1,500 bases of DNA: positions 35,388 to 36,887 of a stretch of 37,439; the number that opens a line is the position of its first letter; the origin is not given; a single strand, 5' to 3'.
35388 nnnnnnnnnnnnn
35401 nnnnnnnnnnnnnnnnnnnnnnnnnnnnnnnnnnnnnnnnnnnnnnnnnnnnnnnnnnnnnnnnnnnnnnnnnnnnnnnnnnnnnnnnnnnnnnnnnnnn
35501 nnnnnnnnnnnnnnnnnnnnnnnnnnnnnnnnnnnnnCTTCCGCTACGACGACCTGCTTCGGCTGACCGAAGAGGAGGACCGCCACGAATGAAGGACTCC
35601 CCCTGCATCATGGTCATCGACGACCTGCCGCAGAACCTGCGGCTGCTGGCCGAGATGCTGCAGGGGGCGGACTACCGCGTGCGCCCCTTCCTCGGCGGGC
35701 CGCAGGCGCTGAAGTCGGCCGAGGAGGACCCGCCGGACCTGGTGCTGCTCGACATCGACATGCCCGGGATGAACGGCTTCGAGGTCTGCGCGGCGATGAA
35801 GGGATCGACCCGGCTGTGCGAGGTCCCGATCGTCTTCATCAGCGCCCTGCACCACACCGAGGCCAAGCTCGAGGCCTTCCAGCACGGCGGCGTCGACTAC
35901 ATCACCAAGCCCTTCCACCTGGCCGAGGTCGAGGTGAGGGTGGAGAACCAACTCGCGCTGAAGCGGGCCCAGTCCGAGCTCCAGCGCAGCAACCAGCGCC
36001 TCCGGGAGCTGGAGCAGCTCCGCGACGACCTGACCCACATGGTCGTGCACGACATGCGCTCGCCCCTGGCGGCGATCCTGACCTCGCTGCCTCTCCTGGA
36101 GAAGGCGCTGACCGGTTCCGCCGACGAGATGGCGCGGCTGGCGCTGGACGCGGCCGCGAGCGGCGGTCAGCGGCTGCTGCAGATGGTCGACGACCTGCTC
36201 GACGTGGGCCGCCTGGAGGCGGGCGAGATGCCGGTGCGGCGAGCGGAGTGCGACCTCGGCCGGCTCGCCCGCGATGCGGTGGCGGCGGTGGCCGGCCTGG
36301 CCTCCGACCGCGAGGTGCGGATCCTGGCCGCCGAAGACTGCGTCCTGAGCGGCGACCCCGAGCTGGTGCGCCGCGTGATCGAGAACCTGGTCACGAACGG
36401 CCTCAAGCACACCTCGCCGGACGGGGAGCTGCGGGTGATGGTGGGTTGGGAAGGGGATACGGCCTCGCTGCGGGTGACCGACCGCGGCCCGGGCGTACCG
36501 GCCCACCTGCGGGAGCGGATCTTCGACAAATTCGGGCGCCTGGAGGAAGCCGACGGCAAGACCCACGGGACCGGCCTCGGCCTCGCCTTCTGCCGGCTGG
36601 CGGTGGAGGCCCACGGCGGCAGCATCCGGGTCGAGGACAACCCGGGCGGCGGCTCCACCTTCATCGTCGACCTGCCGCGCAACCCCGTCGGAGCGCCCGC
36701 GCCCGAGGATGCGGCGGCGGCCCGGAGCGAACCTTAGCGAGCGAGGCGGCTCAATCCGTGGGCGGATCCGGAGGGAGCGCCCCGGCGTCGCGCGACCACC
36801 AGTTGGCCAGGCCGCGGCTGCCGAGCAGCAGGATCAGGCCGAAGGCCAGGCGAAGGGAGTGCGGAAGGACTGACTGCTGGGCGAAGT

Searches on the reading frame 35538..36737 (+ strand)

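Call 10: search_protein_families(library=pfam, proteins=[window:35538-36737:+], max_evalue=0.001)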
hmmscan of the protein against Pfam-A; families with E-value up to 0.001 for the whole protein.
window:35538-36737:+ (399 aa): 3 families
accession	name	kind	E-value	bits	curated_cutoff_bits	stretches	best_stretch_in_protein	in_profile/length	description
PF02518.31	HATPase_c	-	7.5e-29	100.9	26.4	1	272-381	1-109/111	Histidine kinase-, DNA gyrase B-, and HSP90-like ATPase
PF00072.30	Response_reg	-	1.6e-24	86.7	30.2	1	24-135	1-110/111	Response regulator receiver domain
PF00512.31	HisKA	-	7.3e-13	48.8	26.9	1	162-229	2-66/66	His Kinase A (phospho-acceptor) domain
